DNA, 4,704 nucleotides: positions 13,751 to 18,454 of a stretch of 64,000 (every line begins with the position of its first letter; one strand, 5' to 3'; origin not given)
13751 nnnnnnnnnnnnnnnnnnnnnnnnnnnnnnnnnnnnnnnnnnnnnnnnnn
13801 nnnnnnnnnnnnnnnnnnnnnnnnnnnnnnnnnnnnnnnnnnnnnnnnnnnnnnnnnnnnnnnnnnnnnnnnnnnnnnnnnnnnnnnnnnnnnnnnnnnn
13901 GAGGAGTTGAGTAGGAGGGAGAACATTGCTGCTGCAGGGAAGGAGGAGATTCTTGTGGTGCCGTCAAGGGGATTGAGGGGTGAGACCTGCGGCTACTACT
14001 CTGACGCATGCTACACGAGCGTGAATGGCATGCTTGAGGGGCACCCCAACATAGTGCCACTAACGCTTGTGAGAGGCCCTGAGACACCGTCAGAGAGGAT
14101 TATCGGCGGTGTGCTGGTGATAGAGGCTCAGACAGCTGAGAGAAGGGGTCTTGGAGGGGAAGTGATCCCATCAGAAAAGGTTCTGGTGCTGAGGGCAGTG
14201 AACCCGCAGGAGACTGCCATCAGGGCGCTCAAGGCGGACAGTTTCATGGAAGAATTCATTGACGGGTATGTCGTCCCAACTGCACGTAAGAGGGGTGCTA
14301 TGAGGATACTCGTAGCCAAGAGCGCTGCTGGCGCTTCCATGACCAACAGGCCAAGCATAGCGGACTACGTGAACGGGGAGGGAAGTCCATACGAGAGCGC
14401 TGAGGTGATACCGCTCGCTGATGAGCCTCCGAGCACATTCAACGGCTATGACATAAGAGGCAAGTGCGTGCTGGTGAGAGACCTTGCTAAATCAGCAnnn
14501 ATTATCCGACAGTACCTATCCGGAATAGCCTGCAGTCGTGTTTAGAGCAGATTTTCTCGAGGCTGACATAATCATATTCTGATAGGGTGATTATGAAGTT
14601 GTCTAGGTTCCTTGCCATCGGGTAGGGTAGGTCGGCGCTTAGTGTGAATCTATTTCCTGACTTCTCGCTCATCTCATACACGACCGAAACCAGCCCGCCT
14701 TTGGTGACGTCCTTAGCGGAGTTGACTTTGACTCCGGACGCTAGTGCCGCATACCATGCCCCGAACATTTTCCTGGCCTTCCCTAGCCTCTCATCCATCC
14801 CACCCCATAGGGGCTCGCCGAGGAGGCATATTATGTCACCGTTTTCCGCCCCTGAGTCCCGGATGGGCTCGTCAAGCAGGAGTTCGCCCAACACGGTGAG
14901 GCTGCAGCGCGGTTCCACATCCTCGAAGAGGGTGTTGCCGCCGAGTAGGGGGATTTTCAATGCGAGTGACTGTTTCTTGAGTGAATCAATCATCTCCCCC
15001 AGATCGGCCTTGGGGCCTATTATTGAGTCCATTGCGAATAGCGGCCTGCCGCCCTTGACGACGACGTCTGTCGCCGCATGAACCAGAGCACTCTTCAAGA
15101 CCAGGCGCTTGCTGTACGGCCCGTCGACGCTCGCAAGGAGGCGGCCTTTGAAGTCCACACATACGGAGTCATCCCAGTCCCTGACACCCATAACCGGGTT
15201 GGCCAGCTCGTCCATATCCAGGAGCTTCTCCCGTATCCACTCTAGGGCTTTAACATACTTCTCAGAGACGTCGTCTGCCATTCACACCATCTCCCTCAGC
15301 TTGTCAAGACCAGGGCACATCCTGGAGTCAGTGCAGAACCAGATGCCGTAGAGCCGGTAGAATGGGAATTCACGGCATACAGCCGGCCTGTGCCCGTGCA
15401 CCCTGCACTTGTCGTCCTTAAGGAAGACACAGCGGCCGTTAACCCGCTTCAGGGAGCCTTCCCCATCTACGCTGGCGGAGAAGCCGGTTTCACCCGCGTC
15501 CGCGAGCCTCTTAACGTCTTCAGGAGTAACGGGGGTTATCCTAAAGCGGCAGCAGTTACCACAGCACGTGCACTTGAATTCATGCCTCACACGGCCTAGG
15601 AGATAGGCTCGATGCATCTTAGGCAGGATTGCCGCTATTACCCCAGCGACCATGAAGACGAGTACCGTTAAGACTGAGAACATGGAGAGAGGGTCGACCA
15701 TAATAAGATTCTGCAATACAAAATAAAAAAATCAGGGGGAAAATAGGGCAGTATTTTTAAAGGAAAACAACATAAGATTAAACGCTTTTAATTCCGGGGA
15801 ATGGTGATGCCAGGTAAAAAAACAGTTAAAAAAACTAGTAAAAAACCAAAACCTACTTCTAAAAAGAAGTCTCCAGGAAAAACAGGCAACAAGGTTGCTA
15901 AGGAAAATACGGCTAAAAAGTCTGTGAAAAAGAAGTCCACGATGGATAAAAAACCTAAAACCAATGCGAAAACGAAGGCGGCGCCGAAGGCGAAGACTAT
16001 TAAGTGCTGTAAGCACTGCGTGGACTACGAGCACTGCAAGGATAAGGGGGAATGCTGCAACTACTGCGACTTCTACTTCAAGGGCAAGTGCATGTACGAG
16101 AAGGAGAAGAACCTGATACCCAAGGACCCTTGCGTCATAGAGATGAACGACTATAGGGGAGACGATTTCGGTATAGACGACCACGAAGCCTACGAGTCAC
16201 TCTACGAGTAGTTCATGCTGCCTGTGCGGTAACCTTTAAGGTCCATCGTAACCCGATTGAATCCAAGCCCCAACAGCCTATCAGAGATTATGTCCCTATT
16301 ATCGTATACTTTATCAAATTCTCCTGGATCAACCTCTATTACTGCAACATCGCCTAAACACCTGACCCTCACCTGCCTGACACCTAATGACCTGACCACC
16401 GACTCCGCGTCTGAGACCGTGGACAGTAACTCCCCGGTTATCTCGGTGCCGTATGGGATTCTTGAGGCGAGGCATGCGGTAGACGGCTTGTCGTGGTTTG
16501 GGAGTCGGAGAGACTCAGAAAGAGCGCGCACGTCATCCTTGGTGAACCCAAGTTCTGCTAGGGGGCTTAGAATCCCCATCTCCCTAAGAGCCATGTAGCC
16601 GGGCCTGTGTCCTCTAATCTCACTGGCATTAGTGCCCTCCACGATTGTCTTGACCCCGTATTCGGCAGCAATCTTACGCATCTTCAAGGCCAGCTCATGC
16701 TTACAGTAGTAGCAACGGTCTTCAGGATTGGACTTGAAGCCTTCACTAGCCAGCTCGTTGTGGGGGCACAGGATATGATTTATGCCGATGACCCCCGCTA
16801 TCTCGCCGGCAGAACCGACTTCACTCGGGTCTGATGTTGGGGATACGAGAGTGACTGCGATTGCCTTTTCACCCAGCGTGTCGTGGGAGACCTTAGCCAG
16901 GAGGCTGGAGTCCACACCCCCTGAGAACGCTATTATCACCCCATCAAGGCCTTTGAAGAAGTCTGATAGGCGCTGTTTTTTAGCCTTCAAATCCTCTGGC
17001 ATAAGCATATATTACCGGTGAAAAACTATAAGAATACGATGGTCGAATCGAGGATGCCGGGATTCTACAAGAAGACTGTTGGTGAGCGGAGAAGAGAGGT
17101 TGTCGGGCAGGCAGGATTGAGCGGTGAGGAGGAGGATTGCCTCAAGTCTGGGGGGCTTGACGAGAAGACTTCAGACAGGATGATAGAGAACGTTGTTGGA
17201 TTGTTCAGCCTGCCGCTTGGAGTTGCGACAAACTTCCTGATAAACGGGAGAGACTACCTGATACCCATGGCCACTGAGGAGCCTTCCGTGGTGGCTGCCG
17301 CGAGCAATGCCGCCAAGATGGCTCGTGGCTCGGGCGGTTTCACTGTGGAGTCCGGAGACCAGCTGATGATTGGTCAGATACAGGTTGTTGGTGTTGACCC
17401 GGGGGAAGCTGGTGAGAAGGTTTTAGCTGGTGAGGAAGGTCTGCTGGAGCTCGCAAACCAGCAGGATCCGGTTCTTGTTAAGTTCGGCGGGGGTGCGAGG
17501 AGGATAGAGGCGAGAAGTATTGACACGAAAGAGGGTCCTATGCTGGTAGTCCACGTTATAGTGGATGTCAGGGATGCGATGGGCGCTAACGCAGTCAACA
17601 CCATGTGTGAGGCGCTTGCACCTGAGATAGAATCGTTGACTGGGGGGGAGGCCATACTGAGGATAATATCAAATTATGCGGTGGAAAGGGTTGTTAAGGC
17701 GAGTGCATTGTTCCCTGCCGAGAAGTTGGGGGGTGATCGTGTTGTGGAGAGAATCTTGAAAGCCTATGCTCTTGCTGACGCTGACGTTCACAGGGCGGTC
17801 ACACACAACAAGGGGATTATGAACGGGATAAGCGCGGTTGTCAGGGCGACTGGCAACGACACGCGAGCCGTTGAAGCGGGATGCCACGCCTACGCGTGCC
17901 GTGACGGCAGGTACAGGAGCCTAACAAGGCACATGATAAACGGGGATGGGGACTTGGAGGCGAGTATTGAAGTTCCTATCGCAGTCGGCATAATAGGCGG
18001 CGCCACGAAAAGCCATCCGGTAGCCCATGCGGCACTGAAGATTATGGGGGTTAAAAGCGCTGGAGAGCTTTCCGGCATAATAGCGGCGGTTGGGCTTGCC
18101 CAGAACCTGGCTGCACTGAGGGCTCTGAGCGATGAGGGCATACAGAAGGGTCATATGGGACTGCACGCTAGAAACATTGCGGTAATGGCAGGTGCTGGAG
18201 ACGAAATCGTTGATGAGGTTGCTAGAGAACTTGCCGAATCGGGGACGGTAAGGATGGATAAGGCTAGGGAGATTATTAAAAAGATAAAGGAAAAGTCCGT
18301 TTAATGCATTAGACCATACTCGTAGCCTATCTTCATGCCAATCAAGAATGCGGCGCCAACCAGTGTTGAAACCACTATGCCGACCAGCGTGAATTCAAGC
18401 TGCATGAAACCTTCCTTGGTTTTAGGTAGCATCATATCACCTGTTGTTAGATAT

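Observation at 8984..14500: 1838-aa cytoplasmic orphan giant protein with no recognisable domains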

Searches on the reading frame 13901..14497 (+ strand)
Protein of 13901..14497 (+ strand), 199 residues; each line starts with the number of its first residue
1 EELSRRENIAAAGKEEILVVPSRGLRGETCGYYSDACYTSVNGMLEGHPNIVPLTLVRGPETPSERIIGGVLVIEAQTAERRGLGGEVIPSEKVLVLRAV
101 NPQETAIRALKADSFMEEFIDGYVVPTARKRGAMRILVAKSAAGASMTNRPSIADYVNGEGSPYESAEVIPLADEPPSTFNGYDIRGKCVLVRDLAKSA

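Call 90: search_solved_structures(query=A3, max_evalue=10, show_alignments=3)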
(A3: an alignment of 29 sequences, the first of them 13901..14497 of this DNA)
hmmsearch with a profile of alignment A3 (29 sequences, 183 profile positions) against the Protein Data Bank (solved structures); distinct sequences matched with E-value up to 10: 5.
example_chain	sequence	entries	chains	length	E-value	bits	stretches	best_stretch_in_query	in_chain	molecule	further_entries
2le9_B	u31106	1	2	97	1.3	11.7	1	103-169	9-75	Protein S100-A13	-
1yur_A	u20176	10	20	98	1.3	11.7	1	103-169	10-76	S100 calcium-binding protein A13 | S100 calcium binding protein A13 | Protein S100-A13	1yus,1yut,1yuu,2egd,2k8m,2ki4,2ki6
1xiq_A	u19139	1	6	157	1.4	11.6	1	55-114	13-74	Nucleoside diphosphate kinase B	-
3qtb_A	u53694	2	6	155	1.9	11.2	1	63-98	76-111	Uncharacterized protein | UNIVERSAL STRESS PROTEIN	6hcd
9hd7_U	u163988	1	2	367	2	11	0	90-124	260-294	Chloroplast PsbY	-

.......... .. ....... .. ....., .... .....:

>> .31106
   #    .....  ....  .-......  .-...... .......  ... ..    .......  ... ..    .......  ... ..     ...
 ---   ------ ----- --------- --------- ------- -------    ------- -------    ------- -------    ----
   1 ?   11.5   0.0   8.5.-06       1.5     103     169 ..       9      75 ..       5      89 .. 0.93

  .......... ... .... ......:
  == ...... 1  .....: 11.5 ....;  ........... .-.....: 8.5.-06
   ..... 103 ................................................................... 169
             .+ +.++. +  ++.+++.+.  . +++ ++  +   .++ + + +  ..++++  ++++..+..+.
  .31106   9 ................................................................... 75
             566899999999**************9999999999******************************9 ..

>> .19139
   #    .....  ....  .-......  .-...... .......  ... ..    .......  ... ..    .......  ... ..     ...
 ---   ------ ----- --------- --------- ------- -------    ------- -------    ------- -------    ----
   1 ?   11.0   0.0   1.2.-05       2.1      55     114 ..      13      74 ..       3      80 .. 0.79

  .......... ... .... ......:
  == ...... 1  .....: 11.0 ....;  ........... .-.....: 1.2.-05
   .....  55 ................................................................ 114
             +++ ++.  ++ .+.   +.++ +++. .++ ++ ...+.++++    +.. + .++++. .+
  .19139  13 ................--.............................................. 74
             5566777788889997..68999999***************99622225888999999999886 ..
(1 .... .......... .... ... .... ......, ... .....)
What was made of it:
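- On GNAT superfamily: The domain-only profile against PDB gives only noise (call 90).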

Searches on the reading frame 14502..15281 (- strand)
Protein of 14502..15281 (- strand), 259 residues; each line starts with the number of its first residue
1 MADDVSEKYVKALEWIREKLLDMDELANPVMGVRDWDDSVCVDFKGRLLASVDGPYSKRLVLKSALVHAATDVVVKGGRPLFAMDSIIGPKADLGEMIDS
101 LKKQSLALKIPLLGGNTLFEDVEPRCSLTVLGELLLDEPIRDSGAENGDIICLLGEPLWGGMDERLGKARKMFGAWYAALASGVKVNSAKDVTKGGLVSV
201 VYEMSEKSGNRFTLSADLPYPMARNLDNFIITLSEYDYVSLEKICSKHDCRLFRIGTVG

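Call 5: search_protein_families(library=pfam, proteins=[window:14502-15281:-], max_evalue=0.01)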
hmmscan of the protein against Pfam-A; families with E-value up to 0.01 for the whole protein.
window:14502-15281:- (259 aa): 2 families
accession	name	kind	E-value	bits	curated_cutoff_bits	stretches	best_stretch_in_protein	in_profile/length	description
PF00586.29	AIRS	-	8.3e-10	39.5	24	1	63-133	37-111/112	AIR synthase related protein, N-terminal domain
PF02769.27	AIRS_C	-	1.4e-06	29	23.1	1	178-238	50-113/156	AIR synthase related protein, C-terminal domain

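Call 6: search_protein_families(library=ncbifam, proteins=[window:14502-15281:-], max_evalue=0.01)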
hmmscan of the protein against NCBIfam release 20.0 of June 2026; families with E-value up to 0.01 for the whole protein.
window:14502-15281:- (259 aa): 10 families
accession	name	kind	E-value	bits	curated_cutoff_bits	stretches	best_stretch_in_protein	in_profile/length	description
TIGR01379.1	thiL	equivalog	1.9e-07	30.4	184.15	1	65-156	64-158/320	thiamine-phosphate kinase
TIGR00476.1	selD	equivalog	2.2e-07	30.4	125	1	65-215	80-247/311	selenide, water dikinase SelD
TIGR04049.1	AIR_rel_sll0787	hypoth_equivalog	5.6e-07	28.9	321.3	1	65-239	79-262/318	sll0787 family AIR synthase-like protein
TIGR02124.1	hypE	equivalog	1.3e-06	27.7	251.6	1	179-215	203-239/332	hydrogenase expression/formation protein HypE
NF002290.1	PRK01213.1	equivalog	4.6e-06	25.1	648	1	63-258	458-689/723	phosphoribosylformylglycinamidine synthase subunit PurL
TIGR04050.1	MSMEG_0567_Cter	hypoth_equivalog_domain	1.3e-05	24.8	312.2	1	65-241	68-249/296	MSMEG_0567/sll0787 family protein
TIGR01736.1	FGAM_synth_II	equivalog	1.5e-05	23.5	525.75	1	63-214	454-636/718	phosphoribosylformylglycinamidine synthase subunit PurL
NF004354.0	PRK05731.2-3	equivalog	0.00039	19.9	204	1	59-170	48-151/273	thiamine-phosphate kinase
NF004351.0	PRK05731.1-4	equivalog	0.00047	19.4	324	1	64-156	77-172/321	thiamine-phosphate kinase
NF002098.0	PRK00943.1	equivalog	0.0072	15.3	299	0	65-162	84-184/347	selenide, water dikinase SelD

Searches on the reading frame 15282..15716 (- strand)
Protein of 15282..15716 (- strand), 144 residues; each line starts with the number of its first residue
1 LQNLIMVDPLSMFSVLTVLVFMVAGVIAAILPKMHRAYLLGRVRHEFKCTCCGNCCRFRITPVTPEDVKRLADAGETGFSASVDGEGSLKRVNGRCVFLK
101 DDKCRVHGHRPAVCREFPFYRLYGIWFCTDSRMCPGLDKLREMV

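Call 5: search_protein_families(library=pfam, proteins=[window:15282-15716:-], max_evalue=0.01)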
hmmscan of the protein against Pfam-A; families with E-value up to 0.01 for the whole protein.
window:15282-15716:- (144 aa): 1 family
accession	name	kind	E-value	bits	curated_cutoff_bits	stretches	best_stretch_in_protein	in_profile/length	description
PF03692.20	CxxCxxCC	-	1.4e-12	48.6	23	1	48-120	1-72/85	Putative zinc- or iron-chelating domain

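Call 6: search_protein_families(library=ncbifam, proteins=[window:15282-15716:-], max_evalue=0.01)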
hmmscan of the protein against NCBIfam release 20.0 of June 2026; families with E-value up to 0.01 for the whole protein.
window:15282-15716:- (144 aa): 1 family
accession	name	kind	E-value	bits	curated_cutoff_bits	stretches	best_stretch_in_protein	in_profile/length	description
NF038110.1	Lys_methyl_FliB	equivalog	0.0037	16.8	85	1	45-109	5-86/373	flagellin lysine-N-methylase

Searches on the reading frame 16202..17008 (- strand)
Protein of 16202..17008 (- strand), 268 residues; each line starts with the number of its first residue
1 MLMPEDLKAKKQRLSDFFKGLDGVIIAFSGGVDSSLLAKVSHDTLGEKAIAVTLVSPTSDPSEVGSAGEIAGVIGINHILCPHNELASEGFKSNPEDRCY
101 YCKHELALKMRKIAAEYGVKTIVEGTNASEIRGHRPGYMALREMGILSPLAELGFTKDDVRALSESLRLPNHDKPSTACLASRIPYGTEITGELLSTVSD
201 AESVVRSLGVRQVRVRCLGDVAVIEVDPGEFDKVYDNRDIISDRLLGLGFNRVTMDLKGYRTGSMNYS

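Call 5: search_protein_families(library=pfam, proteins=[window:16202-17008:-], max_evalue=0.01)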
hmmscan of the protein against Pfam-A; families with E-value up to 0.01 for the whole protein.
window:16202-17008:- (268 aa): 2 families
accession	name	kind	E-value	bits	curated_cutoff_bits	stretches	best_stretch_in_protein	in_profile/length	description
PF02540.23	NAD_synthase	-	2.8e-07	30.3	21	1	20-178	17-179/242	NAD synthase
PF00733.27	Asn_synthase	-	0.004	17.3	21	1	27-81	23-79/354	Asparagine synthase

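Call 6: search_protein_families(library=ncbifam, proteins=[window:16202-17008:-], max_evalue=0.01)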
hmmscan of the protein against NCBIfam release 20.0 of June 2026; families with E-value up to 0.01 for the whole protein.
window:16202-17008:- (268 aa): 10 families
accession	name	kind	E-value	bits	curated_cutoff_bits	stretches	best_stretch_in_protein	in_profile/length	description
TIGR00268.2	TIGR00268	equivalog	1.2e-85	286.9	150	1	10-266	2-259/259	ATP-dependent sacrificial sulfur transferase LarE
NF010587.0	PRK13980.1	equivalog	1.9e-07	30.6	255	1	19-97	29-108/267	NAD+ synthase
TIGR00552.1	nadE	equivalog_domain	2.9e-07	30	63.65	1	20-180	21-189/251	NAD(+) synthase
TIGR03573.1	WbuX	subfamily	1.5e-06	27.9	203.2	1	24-131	63-175/344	N-acetyl sugar amidotransferase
TIGR00884.1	guaA_Cterm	equivalog_domain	1.8e-06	27.5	338.75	1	22-53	17-48/310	glutamine-hydrolyzing GMP synthase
NF010588.0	PRK13981.1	equivalog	1.7e-05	23.4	479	1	19-82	283-347/546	NAD+ synthase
NF000848.1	PRK00074.1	equivalog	5.5e-05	21.9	400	0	22-52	214-244/512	glutamine-hydrolyzing GMP synthase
NF002048.0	PRK00876.1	subfamily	6.7e-05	21.8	313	1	22-80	38-97/330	NAD(+) synthase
NF001138.1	PRK00143.1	equivalog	0.0021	17.1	284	0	24-54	2-31/345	tRNA 2-thiouridine(34) synthase MnmA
TIGR00364.1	TIGR00364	equivalog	0.0027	17.3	150.3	1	25-82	2-58/201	7-cyano-7-deazaguanine synthase QueC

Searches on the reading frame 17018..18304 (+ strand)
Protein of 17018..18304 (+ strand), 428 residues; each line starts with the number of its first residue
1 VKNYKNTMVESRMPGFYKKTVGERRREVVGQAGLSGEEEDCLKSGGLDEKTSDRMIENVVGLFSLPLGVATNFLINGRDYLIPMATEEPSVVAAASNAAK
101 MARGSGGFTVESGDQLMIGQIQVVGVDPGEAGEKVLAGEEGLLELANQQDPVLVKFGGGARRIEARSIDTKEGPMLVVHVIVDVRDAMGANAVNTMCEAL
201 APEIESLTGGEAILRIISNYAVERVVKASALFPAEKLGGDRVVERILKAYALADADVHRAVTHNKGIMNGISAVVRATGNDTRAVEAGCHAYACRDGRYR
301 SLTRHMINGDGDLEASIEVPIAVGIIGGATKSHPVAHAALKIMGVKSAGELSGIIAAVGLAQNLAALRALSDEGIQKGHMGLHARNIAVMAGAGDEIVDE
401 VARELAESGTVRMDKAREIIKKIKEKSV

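Call 5: search_protein_families(library=pfam, proteins=[window:17018-18304:+], max_evalue=0.01)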
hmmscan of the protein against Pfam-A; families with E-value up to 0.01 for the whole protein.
window:17018-18304:+ (428 aa): 1 family
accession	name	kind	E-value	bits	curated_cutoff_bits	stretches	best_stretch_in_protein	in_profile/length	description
PF00368.23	HMG-CoA_red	-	2.7e-111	372.6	27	1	23-384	3-368/368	Hydroxymethylglutaryl-coenzyme A reductase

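Call 6: search_protein_families(library=ncbifam, proteins=[window:17018-18304:+], max_evalue=0.01)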
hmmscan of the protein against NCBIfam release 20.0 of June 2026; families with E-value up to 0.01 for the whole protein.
window:17018-18304:+ (428 aa): 3 families
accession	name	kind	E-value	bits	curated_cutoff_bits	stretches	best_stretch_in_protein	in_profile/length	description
TIGR00532.1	HMG_CoA_R_NAD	equivalog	1.8e-138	462.1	259.95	1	6-384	17-395/395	hydroxymethylglutaryl-CoA reductase, degradative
TIGR00533.1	HMG_CoA_R_NADP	equivalog_domain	2.1e-16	59.9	441.8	1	19-382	28-400/402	hydroxymethylglutaryl-CoA reductase (NADPH)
TIGR00920.1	2A060605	subfamily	9.2e-11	40.6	778.35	1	54-388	523-873/887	hydroxymethylglutaryl-CoA reductase (NADPH)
